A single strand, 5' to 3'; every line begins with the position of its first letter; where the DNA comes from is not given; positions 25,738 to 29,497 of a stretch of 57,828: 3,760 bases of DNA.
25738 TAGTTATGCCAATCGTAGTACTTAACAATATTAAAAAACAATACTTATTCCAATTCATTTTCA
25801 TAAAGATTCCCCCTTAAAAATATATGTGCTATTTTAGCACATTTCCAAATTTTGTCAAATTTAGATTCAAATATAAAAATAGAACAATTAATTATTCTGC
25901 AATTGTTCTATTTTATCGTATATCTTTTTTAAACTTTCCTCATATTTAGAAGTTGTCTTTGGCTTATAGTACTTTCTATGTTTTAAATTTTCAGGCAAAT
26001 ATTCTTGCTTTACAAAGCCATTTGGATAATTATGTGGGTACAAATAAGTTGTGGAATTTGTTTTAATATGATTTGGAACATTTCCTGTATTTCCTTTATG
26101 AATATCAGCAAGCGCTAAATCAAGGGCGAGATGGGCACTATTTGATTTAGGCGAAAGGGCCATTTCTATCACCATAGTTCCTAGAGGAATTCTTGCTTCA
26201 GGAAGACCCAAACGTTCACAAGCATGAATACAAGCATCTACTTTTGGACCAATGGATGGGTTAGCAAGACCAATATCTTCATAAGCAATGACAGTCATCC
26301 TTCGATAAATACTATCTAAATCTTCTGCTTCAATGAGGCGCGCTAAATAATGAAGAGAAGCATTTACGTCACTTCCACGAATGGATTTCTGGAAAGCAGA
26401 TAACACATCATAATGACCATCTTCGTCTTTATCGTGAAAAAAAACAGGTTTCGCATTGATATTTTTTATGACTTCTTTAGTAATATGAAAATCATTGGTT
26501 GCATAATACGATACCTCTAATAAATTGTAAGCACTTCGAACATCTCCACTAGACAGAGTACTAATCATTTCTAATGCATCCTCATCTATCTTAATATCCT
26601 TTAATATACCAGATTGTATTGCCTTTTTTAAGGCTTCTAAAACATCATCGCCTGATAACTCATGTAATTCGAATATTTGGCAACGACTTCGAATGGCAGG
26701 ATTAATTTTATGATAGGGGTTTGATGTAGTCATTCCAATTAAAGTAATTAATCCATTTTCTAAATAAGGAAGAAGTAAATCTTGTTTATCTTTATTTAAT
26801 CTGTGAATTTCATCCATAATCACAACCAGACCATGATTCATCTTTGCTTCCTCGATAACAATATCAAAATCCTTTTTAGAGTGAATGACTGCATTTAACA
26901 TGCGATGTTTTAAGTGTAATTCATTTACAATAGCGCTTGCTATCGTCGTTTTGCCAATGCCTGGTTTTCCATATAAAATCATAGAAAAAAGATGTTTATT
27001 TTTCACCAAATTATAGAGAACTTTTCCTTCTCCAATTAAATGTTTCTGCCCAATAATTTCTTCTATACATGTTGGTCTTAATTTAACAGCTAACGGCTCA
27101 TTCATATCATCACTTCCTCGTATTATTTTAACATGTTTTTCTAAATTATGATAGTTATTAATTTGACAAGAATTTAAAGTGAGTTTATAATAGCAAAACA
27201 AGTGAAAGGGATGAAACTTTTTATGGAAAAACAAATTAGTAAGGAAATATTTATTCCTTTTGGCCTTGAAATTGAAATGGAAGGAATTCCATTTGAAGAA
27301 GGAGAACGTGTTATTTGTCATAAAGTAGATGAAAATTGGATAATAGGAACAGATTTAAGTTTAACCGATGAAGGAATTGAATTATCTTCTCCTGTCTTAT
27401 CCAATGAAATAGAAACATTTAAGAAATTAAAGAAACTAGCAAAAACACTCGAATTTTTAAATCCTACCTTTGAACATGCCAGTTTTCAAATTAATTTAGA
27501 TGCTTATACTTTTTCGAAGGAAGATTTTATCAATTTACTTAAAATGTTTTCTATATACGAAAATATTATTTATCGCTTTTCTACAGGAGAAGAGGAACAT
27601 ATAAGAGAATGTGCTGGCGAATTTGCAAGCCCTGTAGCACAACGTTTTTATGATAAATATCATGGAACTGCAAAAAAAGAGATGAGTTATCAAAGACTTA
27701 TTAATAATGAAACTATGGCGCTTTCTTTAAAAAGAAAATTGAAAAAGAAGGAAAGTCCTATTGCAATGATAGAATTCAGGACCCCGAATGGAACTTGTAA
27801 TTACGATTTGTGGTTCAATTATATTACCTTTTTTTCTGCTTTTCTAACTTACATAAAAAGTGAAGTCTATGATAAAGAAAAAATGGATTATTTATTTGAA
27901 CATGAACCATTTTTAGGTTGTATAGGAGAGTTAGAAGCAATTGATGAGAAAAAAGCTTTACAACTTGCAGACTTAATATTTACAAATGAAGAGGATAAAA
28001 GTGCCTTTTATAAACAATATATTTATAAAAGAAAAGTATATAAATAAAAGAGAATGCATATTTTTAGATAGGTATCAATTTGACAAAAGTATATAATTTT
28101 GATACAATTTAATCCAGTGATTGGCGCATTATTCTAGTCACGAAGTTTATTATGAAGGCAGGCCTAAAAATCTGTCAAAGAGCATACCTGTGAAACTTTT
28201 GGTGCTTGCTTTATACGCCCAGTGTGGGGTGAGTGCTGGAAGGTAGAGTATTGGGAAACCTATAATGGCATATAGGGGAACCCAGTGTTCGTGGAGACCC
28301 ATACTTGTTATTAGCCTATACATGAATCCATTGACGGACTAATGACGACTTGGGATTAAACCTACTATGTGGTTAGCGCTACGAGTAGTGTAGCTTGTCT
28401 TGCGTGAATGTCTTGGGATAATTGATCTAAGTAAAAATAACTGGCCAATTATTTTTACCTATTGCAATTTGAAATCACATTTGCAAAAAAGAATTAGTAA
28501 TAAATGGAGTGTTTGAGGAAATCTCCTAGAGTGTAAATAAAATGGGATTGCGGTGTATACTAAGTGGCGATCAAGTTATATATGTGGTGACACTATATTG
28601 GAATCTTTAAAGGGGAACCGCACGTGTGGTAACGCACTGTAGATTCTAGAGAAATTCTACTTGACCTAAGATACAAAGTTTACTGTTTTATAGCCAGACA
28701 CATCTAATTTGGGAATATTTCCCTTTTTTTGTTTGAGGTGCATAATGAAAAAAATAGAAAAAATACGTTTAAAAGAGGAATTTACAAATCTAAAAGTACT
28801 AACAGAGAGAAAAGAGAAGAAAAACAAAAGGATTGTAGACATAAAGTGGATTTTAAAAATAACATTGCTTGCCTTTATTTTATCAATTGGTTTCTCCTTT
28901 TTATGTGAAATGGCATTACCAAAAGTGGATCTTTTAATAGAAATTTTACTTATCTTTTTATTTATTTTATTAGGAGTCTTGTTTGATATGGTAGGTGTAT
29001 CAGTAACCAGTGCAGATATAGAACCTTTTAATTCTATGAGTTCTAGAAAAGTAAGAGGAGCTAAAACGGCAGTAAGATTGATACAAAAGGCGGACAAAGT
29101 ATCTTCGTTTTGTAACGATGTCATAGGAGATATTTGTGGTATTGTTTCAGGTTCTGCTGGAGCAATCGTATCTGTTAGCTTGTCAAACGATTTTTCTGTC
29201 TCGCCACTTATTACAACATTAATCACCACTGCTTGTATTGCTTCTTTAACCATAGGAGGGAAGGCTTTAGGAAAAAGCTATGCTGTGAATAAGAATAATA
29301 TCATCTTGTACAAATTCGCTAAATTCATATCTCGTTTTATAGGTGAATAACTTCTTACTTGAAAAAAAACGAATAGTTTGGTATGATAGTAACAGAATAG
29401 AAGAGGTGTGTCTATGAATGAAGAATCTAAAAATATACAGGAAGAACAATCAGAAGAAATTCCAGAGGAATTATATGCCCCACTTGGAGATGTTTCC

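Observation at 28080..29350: GC-enriched, ORF-free transcription unit of about 615 nt fused to a DUF21-only membrane protein: candidate OLE-class or new giant structured RNA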

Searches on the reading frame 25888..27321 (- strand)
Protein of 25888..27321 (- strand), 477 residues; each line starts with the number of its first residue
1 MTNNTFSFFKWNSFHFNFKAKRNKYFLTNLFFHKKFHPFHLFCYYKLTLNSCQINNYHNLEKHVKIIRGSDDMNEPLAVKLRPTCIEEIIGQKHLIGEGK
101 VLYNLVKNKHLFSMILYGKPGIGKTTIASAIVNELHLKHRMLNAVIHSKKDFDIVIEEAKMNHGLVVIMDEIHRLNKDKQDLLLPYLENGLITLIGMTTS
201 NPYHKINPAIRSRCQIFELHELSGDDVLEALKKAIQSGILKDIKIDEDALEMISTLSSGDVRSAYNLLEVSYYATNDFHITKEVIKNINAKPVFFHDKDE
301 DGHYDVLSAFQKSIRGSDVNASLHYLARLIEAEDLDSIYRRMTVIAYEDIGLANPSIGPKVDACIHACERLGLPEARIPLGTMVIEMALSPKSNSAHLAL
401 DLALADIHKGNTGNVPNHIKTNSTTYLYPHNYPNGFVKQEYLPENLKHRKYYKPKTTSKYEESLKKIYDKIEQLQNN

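Call 5: search_protein_families(library=pfam, proteins=[window:25888-27321:-], max_evalue=0.01)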
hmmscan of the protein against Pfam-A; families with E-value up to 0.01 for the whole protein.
window:25888-27321:- (477 aa): 19 families
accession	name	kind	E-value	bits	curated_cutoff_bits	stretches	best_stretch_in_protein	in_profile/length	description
PF12002.13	MgsA_C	-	6.4e-52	176.3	27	1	316-471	1-166/167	MgsA AAA+ ATPase C terminal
PF16193.11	AAA_assoc_2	-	3.3e-21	75.8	34.3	1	242-315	4-81/81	AAA C-terminal domain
PF05496.18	RuvB_N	-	2.9e-15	56.8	27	1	81-195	1-116/159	Holliday junction DNA helicase RuvB P-loop domain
PF00004.35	AAA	-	5e-15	56.6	21.2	1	114-217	1-126/131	ATPase family associated with various cellular activities (AAA)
PF07728.20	AAA_5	-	1.8e-05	25.2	22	1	114-195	2-98/139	AAA domain (dynein-related subfamily)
PF20720.3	nSTAND3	-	3.7e-05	23.9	27.2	1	114-171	20-73/155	Novel STAND NTPase 3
PF13177.12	DNA_pol3_delta2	-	3.8e-05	24.2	27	1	165-222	103-160/161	DNA polymerase III, delta subunit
PF00931.28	NB-ARC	-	5.8e-05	22.9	23.5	1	100-142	7-49/248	NB-ARC domain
PF13191.12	AAA_16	-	9.7e-05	23.4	32.6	0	113-139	26-52/167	AAA ATPase domain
PF00158.32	Sigma54_activat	-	0.00018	21.7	20.2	0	163-201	93-131/168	Sigma-54 interaction domain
PF04851.21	ResIII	-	0.0002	21.8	22.5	0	158-198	120-159/164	Type III restriction enzyme, res subunit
PF00910.28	RNA_helicase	-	0.00025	21.9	21.5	1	115-203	2-80/105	RNA helicase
PF13173.12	AAA_14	-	0.0005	20.5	27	1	114-223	5-124/129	AAA domain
PF24883.2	NPHP3_N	-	0.00097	19.8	24.8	1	114-142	25-53/164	Nephrocystin 3, N-terminal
PF13401.12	AAA_22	-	0.0011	19.8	27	0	114-137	8-31/130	AAA domain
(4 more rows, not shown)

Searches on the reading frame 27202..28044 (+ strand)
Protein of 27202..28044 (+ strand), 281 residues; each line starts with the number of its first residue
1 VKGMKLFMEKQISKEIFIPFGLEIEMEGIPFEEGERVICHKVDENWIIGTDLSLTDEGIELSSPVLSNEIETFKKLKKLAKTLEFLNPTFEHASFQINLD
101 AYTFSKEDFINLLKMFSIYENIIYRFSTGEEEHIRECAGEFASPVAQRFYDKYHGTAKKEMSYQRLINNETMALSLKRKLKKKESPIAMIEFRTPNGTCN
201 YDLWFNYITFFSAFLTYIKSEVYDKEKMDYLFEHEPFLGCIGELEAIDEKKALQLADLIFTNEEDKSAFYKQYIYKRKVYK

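Call 5: search_protein_families(library=pfam, proteins=[window:27202-28044:+], max_evalue=0.01)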
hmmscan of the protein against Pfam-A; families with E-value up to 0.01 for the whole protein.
window:27202-28044:+ (281 aa): 1 family
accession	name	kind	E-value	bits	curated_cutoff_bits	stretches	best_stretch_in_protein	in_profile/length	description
PF12224.13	Amidoligase_2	-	3.3e-09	37.4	22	1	58-214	75-244/245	Putative amidoligase enzyme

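Call 6: search_protein_families(library=ncbifam, proteins=[window:27202-28044:+], max_evalue=0.01)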
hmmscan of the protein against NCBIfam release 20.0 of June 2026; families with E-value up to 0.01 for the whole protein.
window:27202-28044:+ (281 aa): 0 families

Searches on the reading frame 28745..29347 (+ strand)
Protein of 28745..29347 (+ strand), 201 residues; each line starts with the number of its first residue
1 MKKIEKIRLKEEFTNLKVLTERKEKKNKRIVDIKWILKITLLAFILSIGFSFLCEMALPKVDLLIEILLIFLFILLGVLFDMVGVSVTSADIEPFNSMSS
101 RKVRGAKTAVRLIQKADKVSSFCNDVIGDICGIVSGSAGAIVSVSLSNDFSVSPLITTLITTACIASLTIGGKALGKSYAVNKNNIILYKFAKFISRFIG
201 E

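Call 5: search_protein_families(library=pfam, proteins=[window:28745-29347:+], max_evalue=0.01)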
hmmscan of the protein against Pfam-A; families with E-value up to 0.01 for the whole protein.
window:28745-29347:+ (201 aa): 1 family
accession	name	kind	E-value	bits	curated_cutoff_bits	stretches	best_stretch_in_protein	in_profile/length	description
PF01595.25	CNNM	-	3.2e-05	24.1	28.4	1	68-198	1-127/181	Cyclin M transmembrane N-terminal domain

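Call 6: search_protein_families(library=ncbifam, proteins=[window:28745-29347:+], max_evalue=0.01)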
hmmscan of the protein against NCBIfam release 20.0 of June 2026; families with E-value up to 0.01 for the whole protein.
window:28745-29347:+ (201 aa): 0 families

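Call 8: find_encoding_contigs(protein=window:28745-29347:+, flank=3000, max_places=6)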
Protein window:28745-29347:+ (201 aa): 1 contig read that carries it; 1 place shown.
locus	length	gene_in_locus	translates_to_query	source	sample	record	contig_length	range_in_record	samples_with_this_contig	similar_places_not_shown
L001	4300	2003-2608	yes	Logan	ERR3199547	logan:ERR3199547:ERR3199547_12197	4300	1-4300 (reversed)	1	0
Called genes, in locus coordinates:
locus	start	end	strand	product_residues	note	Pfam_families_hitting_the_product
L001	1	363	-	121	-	?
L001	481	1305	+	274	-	PF12224:Amidoligase_2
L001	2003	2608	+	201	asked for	-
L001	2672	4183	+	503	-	-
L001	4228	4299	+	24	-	?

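Call 9: find_homologous_proteins(query=window:28745-29347:+, max_evalue=0.001)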
Query window:28745-29347:+ (201 aa): 5541 proteins with E <= 0.001 among 5942 candidates; the best 120 are listed.
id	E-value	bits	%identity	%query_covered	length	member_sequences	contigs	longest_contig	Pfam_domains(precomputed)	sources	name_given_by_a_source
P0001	2.5e-118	411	100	100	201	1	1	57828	-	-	-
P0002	1.3e-116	405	99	100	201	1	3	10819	-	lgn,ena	-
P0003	3.7e-102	358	85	100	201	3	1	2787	-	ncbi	-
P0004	1.0e-100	353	84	100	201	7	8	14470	PF01595.26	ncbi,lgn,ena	-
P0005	7.0e-98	344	82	100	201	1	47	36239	PF01595.26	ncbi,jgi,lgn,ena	jgi:hypothetical protein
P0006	2.0e-97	342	82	100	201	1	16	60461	PF01595.26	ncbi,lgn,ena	-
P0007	3.3e-96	339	80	100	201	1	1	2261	-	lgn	-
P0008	6.8e-96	337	81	100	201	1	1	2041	PF01595.26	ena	-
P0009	2.5e-93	329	77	100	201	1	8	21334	-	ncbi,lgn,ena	-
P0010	2.2e-92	326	77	100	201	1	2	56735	-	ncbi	-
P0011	4.7e-92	325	77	100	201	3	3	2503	-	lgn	-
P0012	3.9e-86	306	72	99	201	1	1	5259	-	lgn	-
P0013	8.9e-86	305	72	100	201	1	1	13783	PF01595.26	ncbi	-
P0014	1.0e-83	298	83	86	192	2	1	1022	-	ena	-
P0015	1.4e-83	297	73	100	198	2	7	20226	PF01595.26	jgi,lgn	jgi:CBS domain containing-hemolysin-like protein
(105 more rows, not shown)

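Call 16: find_related_loci(query=window:28745-29347:+, collection=genome_contigs, flank=4000)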
Query window:28745-29347:+ (201 aa) in genome_contigs; peptide patterns used: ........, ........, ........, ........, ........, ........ (x = any residue, [..] = any of these).
598 stretches matched a pattern (row limit reached: there are more); 491 encode a relative of the query (tblastn E <= 1e-3); the best 80 are kept; 80 distinct loci.
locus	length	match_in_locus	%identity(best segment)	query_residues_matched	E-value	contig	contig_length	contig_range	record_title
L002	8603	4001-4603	77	1-201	1e-102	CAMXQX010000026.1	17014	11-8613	MAG TPA_asm: uncultured Firmicutes bacterium isolate SRR14920958_bin.20_metawrap_v1.3_MAG genome assembly, contig: NODE.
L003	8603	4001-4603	82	1-201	4e-100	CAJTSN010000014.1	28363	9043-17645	MAG TPA_asm: uncultured Bacilli bacterium isolate MGBC111601 genome assembly, contig: MGBC111601.14, whole genome shotgu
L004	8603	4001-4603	84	1-201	1e-94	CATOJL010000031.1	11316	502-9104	MAG TPA_asm: uncultured Bacilli bacterium isolate MGG29184_1680015487 genome assembly, contig: SRR9205167_4176, whole ge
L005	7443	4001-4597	61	1-201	2e-76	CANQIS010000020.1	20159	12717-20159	MAG: uncultured Bacilli bacterium isolate Lapin-027__bin63 genome assembly, contig: Lapin-027__NODE_2395_length_20159_co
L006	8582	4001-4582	65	5-198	6e-72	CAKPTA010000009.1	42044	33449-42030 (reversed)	MAG: uncultured Bacilli bacterium isolate REFINED_METABAT215_SUBJECT_CONTIGS_1500_ASSEMBLY_K77_MERGED__Pilot_MoBio_Fiber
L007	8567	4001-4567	56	9-198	2e-68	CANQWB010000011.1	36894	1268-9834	MAG: uncultured Bacilli bacterium isolate Lapin-014__bin1 genome assembly, contig: Lapin-014__NODE_806_length_36894_cov_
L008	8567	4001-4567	55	10-198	1e-65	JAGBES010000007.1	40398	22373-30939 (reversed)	MAG: Bacilli bacterium isolate RGIG9051 Water_deer_Rectum-4__c339, whole genome shotgun sequence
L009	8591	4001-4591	58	3-198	2e-64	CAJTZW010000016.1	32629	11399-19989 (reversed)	MAG TPA_asm: uncultured Bacilli bacterium isolate MGBC122606 genome assembly, contig: MGBC122606.16, whole genome shotgu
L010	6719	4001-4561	54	10-196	4e-64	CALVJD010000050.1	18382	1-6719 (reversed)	MAG: uncultured Bacilli bacterium isolate E05__bin274 genome assembly, contig: E05__k127_8336194, whole genome shotgun s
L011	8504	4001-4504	64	31-198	6e-64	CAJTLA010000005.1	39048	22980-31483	MAG TPA_asm: uncultured Bacilli bacterium isolate MGBC102946 genome assembly, contig: MGBC102946.5, whole genome shotgun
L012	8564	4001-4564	53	9-198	2e-62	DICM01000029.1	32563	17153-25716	MAG TPA_asm: Bacillales bacterium UBA5026 UBA5026_contig_728, whole genome shotgun sequence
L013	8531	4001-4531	53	22-198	1e-61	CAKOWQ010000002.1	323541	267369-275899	MAG: uncultured Bacilli bacterium isolate REFINED_METABAT215_TOP10_CONTIGS_1500_ASSEMBLY_K77_MERGED__Hadza_MoBio_hadza-A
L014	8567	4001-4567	53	10-198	4e-61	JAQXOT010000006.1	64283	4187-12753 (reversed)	MAG: bacterium isolate SUG1386 k141_2845489, whole genome shotgun sequence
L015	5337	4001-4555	52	9-198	4e-61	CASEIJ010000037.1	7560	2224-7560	uncultured Mycoplasmatota bacterium isolate SI.T10.metabat-bins.87 genome assembly, contig: SI.T10.metabat-bins.87.fa_k1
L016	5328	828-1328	60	32-198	1e-60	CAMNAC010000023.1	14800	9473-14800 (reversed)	MAG: uncultured Tenericutes bacterium isolate SRR873597_bin.99_metaWRAP_v1.3_MAG genome assembly, contig: NODE.10226_len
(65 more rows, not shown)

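Call 31: search_solved_structures(query=window:28745-29347:+, max_evalue=1, show_alignments=2)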
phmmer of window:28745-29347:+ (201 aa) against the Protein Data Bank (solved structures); distinct sequences matched with E-value up to 1: 0.

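Call 42: predict_structure(alignment_id=A2)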
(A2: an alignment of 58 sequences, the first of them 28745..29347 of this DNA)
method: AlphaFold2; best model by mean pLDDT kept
length: 201 residues; sequences in the alignment: 58
mean_pLDDT: 86.7   pTM: 0.75
mean pLDDT of the five models: 86.7, 86.1, 76.5, 68.2, 68.0
residues with pLDDT >= 90: 72; 70-90: 122; 50-70: 7; < 50: 0
segments of 3 or more residues with pLDDT < 50: none
pLDDT, mean of each block of 10 residues (from residue 1): 81 85 69 82 87 79 84 91 93 91 90 92 88 84 87 90 91 89 92 89 68
secondary structure, 60 per line:
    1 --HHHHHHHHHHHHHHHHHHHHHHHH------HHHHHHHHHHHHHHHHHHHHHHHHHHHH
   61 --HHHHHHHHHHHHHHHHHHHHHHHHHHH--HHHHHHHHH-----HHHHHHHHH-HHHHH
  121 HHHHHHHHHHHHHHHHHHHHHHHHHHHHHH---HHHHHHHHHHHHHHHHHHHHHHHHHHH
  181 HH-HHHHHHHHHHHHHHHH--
elements in order: H3-26 H33-60 H63-89 H92-100 H106-114 H116-150 H154-182 H184-199

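Call 46: fold_search(model_id=the predicted structure, library=pdb)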
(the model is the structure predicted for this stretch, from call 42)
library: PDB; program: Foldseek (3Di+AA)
matches with E <= 10: 238; with E <= 0.001: 0
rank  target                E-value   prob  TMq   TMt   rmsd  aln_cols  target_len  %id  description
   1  7m1t_B                1.2e-03  1.00  0.45  0.31   5.4       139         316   16  Crystal structure of an archaeal CNNM, MtCorB, with C-terminal deletion in complex with Mg2+-ATP (released 2021-06-16)
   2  7m1t_A                2.6e-03  1.00  0.46  0.31   5.3       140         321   17  Crystal structure of an archaeal CNNM, MtCorB, with C-terminal deletion in complex with Mg2+-ATP (released 2021-06-16)
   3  7m1u_A                1.9e-02  1.00  0.46  0.31   5.7       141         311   18  Crystal structure of an archaeal CNNM, MtCorB, R235L mutant with C-terminal deletion (released 2021-06-16)
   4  7m1u_B                3.1e-02  1.00  0.45  0.32   5.4       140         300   17  Crystal structure of an archaeal CNNM, MtCorB, R235L mutant with C-terminal deletion (released 2021-06-16)
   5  8otz_EW               1.7e+00  0.14  0.25  0.18  29.2       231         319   12  48-nm repeat of the native axonemal doublet microtubule from bovine sperm (released 2023-11-22)
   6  8zyu_R                1.9e+00  0.09  0.19  0.13  20.0       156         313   12  Cryo-EM structure of neurotensin receptor 1 in complex with beta-arrestin1 and SBI-553 (complex 1) (released 2025-04-16)
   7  1i4d_B                2.0e+00  0.09  0.20  0.21  21.4       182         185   14  CRYSTAL STRUCTURE ANALYSIS OF RAC1-GDP COMPLEXED WITH ARFAPTIN (P21) (released 2001-05-16)
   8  8sqr                  2.2e+00  0.12  0.19  0.23  13.3       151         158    5  Crystal Structure of Bacterioferritin (Bfr) from Brucella abortus (iron bound, F16L mutant) (released 2023-05-17)
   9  1nf4_A                2.2e+00  0.07  0.14  0.16  14.5       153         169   10  X-Ray Structure of the Desulfovibrio desulfuricans bacterioferritin: the diiron site in different states (reduced stru (released 2003-04-01)
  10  7ymj_A                2.2e+00  0.07  0.17  0.13  22.7       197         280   13  Cryo-EM structure of alpha1AAR-Nb6 complex bound to tamsulosin (released 2023-07-05)
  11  8w8a_R                2.2e+00  0.07  0.18  0.14  19.2       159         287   13  Cryo-EM structure of the RO5256390-TAAR1 complex (released 2023-11-22)
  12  9jkq_R                2.2e+00  0.06  0.17  0.14  20.8       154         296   12  Cryo-EM structure of the METH-bound hTAAR1-Gs complex (released 2024-10-16)
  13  1krq                  2.3e+00  0.10  0.18  0.20  13.9       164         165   10  CRYSTAL STRUCTURE ANALYSIS OF CAMPYLOBACTER JEJUNI FERRITIN (released 2002-02-06)
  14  8sqq                  2.3e+00  0.08  0.17  0.20  13.8       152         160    5  Crystal Structure of Bacterioferritin (Bfr) from Brucella abortus (Apo Cubic Form 2, F16L mutant) (released 2023-05-17)
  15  3bve_E                2.3e+00  0.08  0.15  0.17  14.9       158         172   12  Structural basis for the iron uptake mechanism of Helicobacter pylori ferritin (released 2009-01-13)
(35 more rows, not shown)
